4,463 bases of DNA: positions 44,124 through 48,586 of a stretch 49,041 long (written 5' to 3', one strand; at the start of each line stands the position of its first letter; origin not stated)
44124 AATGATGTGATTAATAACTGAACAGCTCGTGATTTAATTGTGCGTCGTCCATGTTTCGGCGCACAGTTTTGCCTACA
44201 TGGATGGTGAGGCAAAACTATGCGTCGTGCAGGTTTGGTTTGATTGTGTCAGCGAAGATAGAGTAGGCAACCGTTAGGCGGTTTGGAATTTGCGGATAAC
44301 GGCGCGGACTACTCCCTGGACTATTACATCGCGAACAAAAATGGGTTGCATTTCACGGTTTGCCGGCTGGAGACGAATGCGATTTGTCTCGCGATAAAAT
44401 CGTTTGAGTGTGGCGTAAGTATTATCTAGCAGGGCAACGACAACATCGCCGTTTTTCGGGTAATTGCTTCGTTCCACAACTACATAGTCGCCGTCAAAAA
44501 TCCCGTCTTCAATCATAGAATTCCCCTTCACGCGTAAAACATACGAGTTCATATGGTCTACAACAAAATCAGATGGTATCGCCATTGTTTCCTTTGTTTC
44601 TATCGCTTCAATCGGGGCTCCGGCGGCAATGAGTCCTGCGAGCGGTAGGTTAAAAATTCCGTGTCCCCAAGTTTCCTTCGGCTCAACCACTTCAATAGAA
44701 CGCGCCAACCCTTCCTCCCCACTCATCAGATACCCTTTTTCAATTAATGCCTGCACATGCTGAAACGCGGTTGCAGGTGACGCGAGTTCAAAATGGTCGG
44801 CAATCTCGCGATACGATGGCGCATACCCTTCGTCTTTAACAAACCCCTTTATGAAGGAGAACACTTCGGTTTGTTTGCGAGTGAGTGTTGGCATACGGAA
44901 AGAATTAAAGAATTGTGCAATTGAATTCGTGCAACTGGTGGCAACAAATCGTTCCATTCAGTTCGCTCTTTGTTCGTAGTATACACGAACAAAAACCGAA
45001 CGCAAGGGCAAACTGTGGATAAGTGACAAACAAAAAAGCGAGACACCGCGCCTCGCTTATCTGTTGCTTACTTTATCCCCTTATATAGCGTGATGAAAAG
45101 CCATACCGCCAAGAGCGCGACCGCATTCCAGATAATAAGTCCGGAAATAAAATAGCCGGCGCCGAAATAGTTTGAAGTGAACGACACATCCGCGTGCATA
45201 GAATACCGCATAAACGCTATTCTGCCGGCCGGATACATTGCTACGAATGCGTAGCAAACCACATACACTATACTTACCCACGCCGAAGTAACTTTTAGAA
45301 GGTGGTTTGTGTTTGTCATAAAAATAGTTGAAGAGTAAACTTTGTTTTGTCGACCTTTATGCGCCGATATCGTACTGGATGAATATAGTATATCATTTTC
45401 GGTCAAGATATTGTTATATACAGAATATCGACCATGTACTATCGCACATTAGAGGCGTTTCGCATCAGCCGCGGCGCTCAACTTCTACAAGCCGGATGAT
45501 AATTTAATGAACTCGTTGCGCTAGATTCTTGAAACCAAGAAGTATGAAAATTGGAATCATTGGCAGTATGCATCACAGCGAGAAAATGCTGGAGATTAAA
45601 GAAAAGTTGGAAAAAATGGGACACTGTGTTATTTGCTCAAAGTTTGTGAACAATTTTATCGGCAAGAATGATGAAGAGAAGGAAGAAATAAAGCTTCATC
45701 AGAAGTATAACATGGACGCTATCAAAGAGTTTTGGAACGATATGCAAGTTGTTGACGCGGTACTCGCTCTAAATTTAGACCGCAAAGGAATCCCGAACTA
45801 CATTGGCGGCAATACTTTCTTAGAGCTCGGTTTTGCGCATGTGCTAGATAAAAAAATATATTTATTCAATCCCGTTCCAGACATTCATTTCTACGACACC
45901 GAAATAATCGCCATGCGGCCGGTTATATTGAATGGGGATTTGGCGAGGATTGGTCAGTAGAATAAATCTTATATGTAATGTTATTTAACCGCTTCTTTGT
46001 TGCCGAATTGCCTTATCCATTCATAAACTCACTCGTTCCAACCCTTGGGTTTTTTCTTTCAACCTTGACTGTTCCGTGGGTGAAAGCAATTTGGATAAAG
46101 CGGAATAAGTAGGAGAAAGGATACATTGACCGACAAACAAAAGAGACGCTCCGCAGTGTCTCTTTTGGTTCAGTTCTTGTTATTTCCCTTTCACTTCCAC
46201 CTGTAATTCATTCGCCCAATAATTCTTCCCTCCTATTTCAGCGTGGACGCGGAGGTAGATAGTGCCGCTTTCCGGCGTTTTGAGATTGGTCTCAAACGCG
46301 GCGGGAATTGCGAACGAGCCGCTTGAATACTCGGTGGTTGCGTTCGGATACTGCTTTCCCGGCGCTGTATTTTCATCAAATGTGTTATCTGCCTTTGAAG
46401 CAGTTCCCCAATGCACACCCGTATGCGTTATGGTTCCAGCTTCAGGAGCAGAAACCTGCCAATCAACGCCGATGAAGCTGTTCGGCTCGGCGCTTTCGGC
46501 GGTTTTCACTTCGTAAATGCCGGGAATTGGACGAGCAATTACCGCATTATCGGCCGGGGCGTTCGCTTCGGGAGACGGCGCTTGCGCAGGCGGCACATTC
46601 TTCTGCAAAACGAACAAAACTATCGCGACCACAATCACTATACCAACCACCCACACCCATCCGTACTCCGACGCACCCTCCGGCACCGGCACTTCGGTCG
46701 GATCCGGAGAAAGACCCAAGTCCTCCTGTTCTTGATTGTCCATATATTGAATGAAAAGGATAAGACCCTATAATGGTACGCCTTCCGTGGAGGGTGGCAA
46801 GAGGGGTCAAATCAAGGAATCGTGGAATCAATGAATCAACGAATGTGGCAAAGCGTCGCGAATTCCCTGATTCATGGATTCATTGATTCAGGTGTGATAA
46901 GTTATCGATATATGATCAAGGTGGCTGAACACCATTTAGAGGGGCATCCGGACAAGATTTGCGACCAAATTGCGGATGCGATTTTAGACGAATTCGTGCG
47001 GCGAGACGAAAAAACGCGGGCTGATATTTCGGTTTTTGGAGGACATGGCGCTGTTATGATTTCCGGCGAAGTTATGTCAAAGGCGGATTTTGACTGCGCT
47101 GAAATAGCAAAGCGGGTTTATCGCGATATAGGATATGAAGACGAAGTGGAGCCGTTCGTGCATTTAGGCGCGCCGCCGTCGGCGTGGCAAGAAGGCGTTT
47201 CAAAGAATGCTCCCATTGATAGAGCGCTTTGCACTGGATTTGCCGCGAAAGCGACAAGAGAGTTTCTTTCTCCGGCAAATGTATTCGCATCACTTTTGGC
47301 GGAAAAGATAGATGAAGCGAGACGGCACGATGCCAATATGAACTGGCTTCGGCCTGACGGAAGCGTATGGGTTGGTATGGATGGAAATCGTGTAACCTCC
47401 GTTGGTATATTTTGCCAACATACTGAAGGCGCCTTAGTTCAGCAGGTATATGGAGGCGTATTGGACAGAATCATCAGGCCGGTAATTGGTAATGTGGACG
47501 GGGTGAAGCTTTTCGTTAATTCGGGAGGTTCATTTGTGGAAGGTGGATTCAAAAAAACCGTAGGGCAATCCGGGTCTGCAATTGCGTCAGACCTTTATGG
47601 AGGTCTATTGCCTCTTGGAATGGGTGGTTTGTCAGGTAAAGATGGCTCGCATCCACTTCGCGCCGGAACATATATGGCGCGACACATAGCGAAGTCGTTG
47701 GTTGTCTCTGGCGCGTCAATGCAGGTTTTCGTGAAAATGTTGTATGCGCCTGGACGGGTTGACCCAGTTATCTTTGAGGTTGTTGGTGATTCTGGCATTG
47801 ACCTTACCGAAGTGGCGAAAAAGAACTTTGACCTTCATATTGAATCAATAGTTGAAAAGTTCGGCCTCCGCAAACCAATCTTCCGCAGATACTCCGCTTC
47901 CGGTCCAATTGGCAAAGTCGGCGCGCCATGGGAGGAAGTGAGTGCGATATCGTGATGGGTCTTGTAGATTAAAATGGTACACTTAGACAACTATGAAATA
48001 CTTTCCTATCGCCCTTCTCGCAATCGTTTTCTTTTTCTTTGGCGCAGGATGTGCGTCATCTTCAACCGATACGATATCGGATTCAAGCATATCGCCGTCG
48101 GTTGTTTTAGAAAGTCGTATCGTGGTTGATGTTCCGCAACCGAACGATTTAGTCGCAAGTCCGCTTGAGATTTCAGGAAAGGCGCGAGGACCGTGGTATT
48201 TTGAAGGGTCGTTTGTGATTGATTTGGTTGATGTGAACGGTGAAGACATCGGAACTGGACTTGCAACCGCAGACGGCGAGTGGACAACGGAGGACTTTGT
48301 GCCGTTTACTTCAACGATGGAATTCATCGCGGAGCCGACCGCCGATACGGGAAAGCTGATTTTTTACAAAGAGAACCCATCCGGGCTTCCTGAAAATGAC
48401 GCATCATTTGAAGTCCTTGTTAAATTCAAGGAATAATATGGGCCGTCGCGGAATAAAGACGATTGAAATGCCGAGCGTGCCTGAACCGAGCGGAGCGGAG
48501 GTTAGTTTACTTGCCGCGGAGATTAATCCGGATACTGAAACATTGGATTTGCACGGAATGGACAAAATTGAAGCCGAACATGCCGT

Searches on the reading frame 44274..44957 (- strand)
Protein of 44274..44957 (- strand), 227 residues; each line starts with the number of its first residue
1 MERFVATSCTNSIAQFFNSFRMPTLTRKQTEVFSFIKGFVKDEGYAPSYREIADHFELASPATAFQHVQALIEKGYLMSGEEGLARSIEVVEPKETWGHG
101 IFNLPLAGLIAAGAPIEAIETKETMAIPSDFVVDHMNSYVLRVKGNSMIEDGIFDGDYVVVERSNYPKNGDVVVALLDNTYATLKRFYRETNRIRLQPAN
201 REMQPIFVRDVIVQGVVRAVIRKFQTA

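Call 9: search_protein_families(library=pfam, proteins=[window:44274-44957:-], max_evalue=0.01)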
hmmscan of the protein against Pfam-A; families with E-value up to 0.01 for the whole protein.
window:44274-44957:- (227 aa): 2 families
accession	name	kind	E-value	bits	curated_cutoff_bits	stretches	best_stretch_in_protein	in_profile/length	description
PF00717.28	Peptidase_S24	-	8.4e-31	106.5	23.3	1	105-217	1-115/116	Peptidase S24-like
PF01726.22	LexA_DNA_bind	-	1.6e-17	63.5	23.7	1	22-77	1-56/65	LexA DNA binding domain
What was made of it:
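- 44274..44894 (-): lexA (context). The RNA starts within about 40 nt of its stop codon. Pfam Peptidase_S24 and LexA_DNA_bind (call 9).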

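Call 13: find_homologous_proteins(query=window:44274-44894:-, max_evalue=1e-20)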
Query window:44274-44894:- (206 aa): 7685 proteins with E <= 1e-20 among 8000 candidates; the best 120 are listed.
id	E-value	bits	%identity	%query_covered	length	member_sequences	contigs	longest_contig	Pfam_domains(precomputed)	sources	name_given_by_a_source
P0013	8.8e-127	438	98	100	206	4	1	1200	PF00717.29,PF01726.23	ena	-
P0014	1.1e-98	347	77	100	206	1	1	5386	PF00717.29,PF01726.23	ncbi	-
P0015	5.3e-97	341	75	100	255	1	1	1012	PF00717.29,PF01726.23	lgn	-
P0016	1.1e-96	340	77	99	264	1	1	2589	PF00717.29,PF01726.23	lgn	-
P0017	2.3e-96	339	76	99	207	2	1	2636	PF00717.29,PF01726.23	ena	-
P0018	3.1e-96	339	75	99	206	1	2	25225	PF00717.29,PF01726.23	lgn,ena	-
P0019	3.5e-96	339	75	100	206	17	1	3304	PF00717.29,PF01726.23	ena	-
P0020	3.8e-96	339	76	99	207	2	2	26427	PF00717.29,PF01726.23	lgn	-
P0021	4.3e-96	338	75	100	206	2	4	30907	PF00717.29,PF01726.23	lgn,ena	-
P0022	4.3e-96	338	76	98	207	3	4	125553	PF00717.29,PF01726.23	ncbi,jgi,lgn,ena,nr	ncbi:TPA: repressor LexA [Candidatus Uhrbacteria bacterium]|nr:repressor LexA [Candidatus Uhrbacteri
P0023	5.4e-95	335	75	99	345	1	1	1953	PF00717.29,PF01726.23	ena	-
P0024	5.6e-95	335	74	99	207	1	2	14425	PF00717.29,PF01726.23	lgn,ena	-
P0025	5.7e-95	335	75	99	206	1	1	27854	PF00717.29,PF01726.23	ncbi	-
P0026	6.3e-95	335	75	100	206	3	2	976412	PF00717.29,PF01726.23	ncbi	-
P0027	1.7e-94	333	73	100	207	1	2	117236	PF00717.29,PF01726.23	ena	-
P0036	1.5e-91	324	73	100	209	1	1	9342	PF00717.29,PF01726.23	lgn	-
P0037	8.8e-91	321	74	100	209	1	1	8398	PF00717.29,PF01726.23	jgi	jgi:repressor LexA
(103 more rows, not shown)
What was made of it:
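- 44274..44894 (-): Homologs are named LexA of Candidatus Uhrbacteria (call 13).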

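Call 21: find_encoding_contigs(protein=P0018, flank=2500, max_places=3)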
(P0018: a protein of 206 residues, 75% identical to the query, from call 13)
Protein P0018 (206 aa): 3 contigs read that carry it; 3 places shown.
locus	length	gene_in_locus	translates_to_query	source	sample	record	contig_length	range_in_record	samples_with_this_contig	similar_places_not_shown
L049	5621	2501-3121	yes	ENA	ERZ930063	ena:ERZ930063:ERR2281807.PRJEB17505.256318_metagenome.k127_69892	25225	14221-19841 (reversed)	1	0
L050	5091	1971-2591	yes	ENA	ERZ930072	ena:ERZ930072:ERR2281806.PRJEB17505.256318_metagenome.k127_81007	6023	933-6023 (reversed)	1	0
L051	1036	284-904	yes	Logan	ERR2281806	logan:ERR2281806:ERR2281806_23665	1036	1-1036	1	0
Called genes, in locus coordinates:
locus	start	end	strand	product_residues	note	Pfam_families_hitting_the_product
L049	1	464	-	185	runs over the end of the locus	PF13302:Acetyltransf_3, PF13420:Acetyltransf_4, PF00583:Acetyltransf_1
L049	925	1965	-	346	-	PF00438:S-AdoMet_synt_N, PF02772:S-AdoMet_synt_M, PF02773:S-AdoMet_synt_C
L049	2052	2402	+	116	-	-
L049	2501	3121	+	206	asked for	PF01726:LexA_DNA_bind, PF00717:Peptidase_S24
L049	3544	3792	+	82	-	-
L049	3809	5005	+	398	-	PF00817:IMS, PF21999:IMS_HHH_1, PF11799:IMS_C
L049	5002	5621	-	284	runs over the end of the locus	-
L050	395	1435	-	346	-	PF00438:S-AdoMet_synt_N, PF02772:S-AdoMet_synt_M, PF02773:S-AdoMet_synt_C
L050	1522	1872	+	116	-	-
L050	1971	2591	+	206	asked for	PF01726:LexA_DNA_bind, PF00717:Peptidase_S24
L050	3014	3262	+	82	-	-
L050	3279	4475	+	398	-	PF00817:IMS, PF21999:IMS_HHH_1, PF11799:IMS_C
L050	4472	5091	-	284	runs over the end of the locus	-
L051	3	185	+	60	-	?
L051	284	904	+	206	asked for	PF01726:LexA_DNA_bind, PF00717:Peptidase_S24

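Call 22: find_encoding_contigs(protein=P0020, flank=2500, max_places=3)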
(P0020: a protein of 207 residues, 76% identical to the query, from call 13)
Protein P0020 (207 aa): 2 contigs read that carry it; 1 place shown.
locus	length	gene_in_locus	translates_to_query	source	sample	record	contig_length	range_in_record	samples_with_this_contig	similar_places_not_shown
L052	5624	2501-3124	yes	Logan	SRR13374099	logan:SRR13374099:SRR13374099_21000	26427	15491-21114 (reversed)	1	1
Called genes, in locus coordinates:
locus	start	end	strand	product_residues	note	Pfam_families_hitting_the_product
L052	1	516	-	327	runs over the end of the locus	-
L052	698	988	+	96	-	-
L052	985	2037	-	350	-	PF00438:S-AdoMet_synt_N, PF02772:S-AdoMet_synt_M, PF02773:S-AdoMet_synt_C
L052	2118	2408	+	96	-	-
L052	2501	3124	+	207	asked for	PF01726:LexA_DNA_bind, PF00717:Peptidase_S24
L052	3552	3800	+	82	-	-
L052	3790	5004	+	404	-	PF00817:IMS, PF21999:IMS_HHH_1 (weak), PF11799:IMS_C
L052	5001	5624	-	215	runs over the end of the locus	PF13489:Methyltransf_23 (weak), PF13847:Methyltransf_31, PF08241:Methyltransf_11, PF08242:Methyltransf_12, PF13649:Methyltransf_25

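Call 23: find_encoding_contigs(protein=P0021, flank=2500, max_places=3)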
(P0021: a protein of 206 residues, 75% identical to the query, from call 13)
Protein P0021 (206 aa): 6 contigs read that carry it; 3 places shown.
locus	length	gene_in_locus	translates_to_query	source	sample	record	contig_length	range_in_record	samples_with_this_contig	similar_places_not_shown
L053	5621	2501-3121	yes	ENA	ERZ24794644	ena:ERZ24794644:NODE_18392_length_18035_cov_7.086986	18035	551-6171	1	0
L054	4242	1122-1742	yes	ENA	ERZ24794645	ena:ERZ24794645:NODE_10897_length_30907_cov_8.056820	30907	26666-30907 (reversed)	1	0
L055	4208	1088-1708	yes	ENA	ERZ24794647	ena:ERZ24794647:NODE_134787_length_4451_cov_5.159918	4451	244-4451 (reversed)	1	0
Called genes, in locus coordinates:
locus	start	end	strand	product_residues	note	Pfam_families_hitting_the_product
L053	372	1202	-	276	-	-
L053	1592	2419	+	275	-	PF13495:Phage_int_SAM_4, PF00589:Phage_integrase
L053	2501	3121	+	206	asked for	PF01726:LexA_DNA_bind, PF00717:Peptidase_S24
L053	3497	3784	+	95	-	-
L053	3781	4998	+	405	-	PF00817:IMS, PF21999:IMS_HHH_1, PF11799:IMS_C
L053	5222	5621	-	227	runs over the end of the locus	PF10099:RskA_C (weak)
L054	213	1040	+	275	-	PF13495:Phage_int_SAM_4, PF00589:Phage_integrase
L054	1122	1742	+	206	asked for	PF01726:LexA_DNA_bind, PF00717:Peptidase_S24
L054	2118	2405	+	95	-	-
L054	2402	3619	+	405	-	PF00817:IMS, PF21999:IMS_HHH_1, PF11799:IMS_C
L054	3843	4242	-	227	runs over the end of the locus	PF10099:RskA_C (weak)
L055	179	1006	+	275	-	PF13495:Phage_int_SAM_4, PF00589:Phage_integrase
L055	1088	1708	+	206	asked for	PF01726:LexA_DNA_bind, PF00717:Peptidase_S24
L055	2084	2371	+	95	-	-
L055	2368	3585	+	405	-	PF00817:IMS, PF21999:IMS_HHH_1, PF11799:IMS_C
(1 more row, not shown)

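Call 24: find_encoding_contigs(protein=P0022, flank=2500, max_places=3)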
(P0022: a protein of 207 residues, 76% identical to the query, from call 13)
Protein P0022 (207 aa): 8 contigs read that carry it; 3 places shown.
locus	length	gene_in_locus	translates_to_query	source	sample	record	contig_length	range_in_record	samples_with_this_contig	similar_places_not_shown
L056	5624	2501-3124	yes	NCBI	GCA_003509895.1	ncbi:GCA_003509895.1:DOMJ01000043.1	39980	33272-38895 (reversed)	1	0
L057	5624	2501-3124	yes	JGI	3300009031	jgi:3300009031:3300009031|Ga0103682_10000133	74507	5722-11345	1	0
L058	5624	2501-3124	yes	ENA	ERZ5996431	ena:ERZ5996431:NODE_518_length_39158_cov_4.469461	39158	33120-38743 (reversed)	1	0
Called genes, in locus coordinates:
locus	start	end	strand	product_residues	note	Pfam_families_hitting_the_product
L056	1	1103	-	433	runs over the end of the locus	PF13489:Methyltransf_23, PF08241:Methyltransf_11 (weak), PF08242:Methyltransf_12 (weak), PF13847:Methyltransf_31 (weak), PF05175:MTS, PF03602:Cons_hypoth95, PF06325:PrmA, PF13847:Methyltransf_31 (weak), +3 more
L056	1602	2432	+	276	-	PF02899:Phage_int_SAM_1 (weak), PF13495:Phage_int_SAM_4, PF00589:Phage_integrase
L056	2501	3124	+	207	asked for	PF01726:LexA_DNA_bind, PF00717:Peptidase_S24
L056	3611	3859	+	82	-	-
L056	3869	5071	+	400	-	PF00817:IMS, PF21999:IMS_HHH_1, PF11799:IMS_C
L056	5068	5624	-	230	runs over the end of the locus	-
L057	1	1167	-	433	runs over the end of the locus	PF13489:Methyltransf_23, PF08241:Methyltransf_11 (weak), PF08242:Methyltransf_12 (weak), PF13847:Methyltransf_31 (weak), PF05175:MTS, PF03602:Cons_hypoth95, PF06325:PrmA, PF13847:Methyltransf_31 (weak), +3 more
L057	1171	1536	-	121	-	-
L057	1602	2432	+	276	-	PF02899:Phage_int_SAM_1 (weak), PF13495:Phage_int_SAM_4, PF00589:Phage_integrase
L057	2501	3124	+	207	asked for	PF01726:LexA_DNA_bind, PF00717:Peptidase_S24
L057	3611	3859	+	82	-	-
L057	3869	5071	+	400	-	PF00817:IMS, PF21999:IMS_HHH_1, PF11799:IMS_C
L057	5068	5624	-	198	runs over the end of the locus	-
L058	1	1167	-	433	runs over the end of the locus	PF13489:Methyltransf_23, PF08241:Methyltransf_11 (weak), PF08242:Methyltransf_12 (weak), PF13847:Methyltransf_31 (weak), PF05175:MTS, PF03602:Cons_hypoth95, PF06325:PrmA, PF13847:Methyltransf_31 (weak), +3 more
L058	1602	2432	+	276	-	PF02899:Phage_int_SAM_1 (weak), PF13495:Phage_int_SAM_4, PF00589:Phage_integrase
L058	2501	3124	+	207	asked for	PF01726:LexA_DNA_bind, PF00717:Peptidase_S24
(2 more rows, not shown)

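Call 25: find_encoding_contigs(protein=P0024, flank=2500, max_places=2)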
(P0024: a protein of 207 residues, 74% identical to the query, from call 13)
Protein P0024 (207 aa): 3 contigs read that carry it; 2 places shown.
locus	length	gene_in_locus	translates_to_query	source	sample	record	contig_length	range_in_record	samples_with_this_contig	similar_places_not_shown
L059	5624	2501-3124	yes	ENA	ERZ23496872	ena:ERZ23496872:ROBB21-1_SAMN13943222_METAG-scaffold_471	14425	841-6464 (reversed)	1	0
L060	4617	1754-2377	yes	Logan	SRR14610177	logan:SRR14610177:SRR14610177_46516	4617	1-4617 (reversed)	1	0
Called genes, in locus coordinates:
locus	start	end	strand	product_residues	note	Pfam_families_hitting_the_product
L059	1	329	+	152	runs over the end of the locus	-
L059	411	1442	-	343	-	PF00438:S-AdoMet_synt_N, PF02772:S-AdoMet_synt_M, PF02773:S-AdoMet_synt_C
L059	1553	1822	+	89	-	-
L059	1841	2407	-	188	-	PF08241:Methyltransf_11 (faint), PF13649:Methyltransf_25 (weak)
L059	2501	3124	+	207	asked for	PF01726:LexA_DNA_bind, PF00717:Peptidase_S24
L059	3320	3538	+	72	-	-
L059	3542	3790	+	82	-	-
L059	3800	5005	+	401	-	PF00817:IMS, PF21999:IMS_HHH_1, PF11799:IMS_C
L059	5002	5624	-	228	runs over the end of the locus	PF10099:RskA_C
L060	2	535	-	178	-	?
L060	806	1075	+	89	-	-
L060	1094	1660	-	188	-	PF08242:Methyltransf_12 (faint), PF13649:Methyltransf_25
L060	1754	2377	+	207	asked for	PF01726:LexA_DNA_bind, PF00717:Peptidase_S24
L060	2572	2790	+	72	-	-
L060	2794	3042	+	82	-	-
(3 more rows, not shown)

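Call 26: find_encoding_contigs(protein=P0025, flank=2500, max_places=2)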
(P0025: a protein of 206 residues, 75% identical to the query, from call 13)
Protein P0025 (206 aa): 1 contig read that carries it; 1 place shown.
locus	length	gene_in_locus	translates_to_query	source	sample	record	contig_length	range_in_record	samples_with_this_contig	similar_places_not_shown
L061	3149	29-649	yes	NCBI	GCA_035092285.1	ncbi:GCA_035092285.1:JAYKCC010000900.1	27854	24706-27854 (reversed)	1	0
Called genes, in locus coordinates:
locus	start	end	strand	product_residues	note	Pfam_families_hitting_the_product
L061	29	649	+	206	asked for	PF01726:LexA_DNA_bind, PF00717:Peptidase_S24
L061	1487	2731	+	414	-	PF00817:IMS, PF21999:IMS_HHH_1 (weak), PF11799:IMS_C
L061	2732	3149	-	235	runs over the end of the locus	PF10099:RskA_C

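Call 27: find_encoding_contigs(protein=P0027, flank=2500, max_places=2)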
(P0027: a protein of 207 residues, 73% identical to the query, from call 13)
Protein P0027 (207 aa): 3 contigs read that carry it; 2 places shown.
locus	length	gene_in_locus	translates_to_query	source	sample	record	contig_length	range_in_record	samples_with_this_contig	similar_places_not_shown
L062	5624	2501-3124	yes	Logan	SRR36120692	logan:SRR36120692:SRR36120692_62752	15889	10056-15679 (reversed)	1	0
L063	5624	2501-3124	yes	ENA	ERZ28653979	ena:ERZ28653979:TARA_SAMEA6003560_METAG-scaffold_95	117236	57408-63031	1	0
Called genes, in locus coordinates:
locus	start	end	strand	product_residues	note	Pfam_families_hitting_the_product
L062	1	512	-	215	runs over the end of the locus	-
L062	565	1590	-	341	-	PF00438:S-AdoMet_synt_N, PF02772:S-AdoMet_synt_M, PF02773:S-AdoMet_synt_C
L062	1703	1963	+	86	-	-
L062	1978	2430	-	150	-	-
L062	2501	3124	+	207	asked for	PF01726:LexA_DNA_bind, PF00717:Peptidase_S24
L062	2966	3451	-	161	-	-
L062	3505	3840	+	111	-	-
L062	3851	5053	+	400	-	PF00817:IMS, PF21999:IMS_HHH_1 (weak), PF11799:IMS_C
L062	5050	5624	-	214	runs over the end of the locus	PF13489:Methyltransf_23 (weak), PF01209:Ubie_methyltran (weak), PF03848:TehB (weak), PF05175:MTS, PF13847:Methyltransf_31, PF08241:Methyltransf_11, PF08242:Methyltransf_12, PF13649:Methyltransf_25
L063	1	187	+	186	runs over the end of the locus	-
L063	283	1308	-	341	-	PF00438:S-AdoMet_synt_N, PF02772:S-AdoMet_synt_M, PF02773:S-AdoMet_synt_C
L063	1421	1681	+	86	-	-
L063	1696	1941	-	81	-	-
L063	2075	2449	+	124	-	PF05635:23S_rRNA_IVP, PF22296:bAvd (weak)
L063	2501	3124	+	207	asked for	PF01726:LexA_DNA_bind, PF00717:Peptidase_S24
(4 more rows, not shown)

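Call 28: find_encoding_contigs(protein=P0014, flank=2500, max_places=2)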
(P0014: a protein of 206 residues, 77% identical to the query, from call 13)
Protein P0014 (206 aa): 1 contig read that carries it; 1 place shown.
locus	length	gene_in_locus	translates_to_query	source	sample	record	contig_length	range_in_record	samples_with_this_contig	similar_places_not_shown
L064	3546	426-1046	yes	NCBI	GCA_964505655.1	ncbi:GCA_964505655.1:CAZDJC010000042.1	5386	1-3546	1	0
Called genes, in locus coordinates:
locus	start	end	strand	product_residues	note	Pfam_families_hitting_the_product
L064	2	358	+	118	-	?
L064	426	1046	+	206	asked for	PF01726:LexA_DNA_bind, PF00717:Peptidase_S24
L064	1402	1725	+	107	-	-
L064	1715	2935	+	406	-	PF00817:IMS, PF21999:IMS_HHH_1, PF11799:IMS_C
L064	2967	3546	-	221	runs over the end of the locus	PF10099:RskA_C (weak)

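Call 29: find_encoding_contigs(protein=P0036, flank=2500, max_places=2)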
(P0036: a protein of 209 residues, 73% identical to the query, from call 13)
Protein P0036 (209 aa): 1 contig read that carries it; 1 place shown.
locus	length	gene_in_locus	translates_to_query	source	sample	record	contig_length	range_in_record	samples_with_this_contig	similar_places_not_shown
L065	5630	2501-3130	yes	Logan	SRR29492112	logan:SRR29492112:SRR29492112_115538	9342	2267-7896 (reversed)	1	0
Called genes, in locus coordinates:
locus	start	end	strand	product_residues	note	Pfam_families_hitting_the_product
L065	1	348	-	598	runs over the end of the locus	?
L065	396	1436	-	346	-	PF00438:S-AdoMet_synt_N, PF02772:S-AdoMet_synt_M, PF02773:S-AdoMet_synt_C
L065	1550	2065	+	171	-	-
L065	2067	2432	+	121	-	-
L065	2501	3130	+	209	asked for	PF01726:LexA_DNA_bind, PF00717:Peptidase_S24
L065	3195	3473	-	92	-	-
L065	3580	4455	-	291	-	PF01795:Methyltransf_5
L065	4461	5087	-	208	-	PF02381:MraZ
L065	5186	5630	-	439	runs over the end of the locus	PF27096:UvrC_M, PF08459:UvrC_RNaseH_dom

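Call 30: find_encoding_contigs(protein=P0037, flank=2500, max_places=2)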
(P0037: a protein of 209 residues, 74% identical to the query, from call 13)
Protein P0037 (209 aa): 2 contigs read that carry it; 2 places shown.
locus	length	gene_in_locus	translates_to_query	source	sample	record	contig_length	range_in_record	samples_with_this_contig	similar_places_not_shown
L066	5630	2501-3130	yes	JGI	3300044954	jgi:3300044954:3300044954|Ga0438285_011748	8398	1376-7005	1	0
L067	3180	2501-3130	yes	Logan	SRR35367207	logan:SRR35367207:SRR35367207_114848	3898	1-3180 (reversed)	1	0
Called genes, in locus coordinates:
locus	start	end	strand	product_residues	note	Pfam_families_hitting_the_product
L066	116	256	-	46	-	-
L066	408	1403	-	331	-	PF00438:S-AdoMet_synt_N, PF02772:S-AdoMet_synt_M, PF02773:S-AdoMet_synt_C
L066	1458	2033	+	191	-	-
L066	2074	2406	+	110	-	-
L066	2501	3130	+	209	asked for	PF01726:LexA_DNA_bind, PF00717:Peptidase_S24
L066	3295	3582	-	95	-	-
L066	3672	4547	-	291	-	PF01795:Methyltransf_5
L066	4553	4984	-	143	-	PF02381:MraZ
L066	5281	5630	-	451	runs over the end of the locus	PF01541:GIY-YIG (weak), PF27096:UvrC_M, PF08459:UvrC_RNaseH_dom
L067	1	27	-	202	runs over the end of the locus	PF00160:Pro_isomerase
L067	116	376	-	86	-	-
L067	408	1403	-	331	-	PF00438:S-AdoMet_synt_N, PF02772:S-AdoMet_synt_M, PF02773:S-AdoMet_synt_C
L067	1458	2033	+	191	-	-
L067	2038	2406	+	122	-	-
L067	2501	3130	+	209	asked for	PF01726:LexA_DNA_bind, PF00717:Peptidase_S24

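Call 33: find_encoding_contigs(protein=P0013, flank=2500, max_places=4)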
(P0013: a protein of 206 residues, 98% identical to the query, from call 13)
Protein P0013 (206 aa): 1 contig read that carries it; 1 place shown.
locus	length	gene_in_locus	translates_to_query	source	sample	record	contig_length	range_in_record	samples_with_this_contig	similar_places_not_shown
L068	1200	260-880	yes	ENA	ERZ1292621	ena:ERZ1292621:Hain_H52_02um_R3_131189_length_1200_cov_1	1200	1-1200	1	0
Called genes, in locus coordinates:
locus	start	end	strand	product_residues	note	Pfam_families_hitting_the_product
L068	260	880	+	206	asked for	PF01726:LexA_DNA_bind, PF00717:Peptidase_S24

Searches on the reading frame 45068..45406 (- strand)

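Call 9: search_protein_families(library=pfam, proteins=[window:45068-45406:-], max_evalue=0.01)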
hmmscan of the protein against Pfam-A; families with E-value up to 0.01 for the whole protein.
window:45068-45406:- (112 aa): 1 family
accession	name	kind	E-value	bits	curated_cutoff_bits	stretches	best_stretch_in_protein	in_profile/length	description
PF18926.5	DUF5676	-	1.4e-09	39.1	27.6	1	39-109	8-80/82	2TM family of unknown function (DUF5676)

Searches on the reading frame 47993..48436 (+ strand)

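Call 74: search_protein_families(library=pfam, proteins=[window:47993-48436:+], max_evalue=0.001)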
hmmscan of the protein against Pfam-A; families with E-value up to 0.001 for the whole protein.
window:47993-48436:+ (147 aa): 1 family
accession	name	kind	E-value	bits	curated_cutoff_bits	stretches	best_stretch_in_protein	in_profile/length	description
PF10648.15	Gmad2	-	1.7e-12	47.9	25.7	1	43-130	2-83/86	Immunoglobulin-like domain of bacterial spore germination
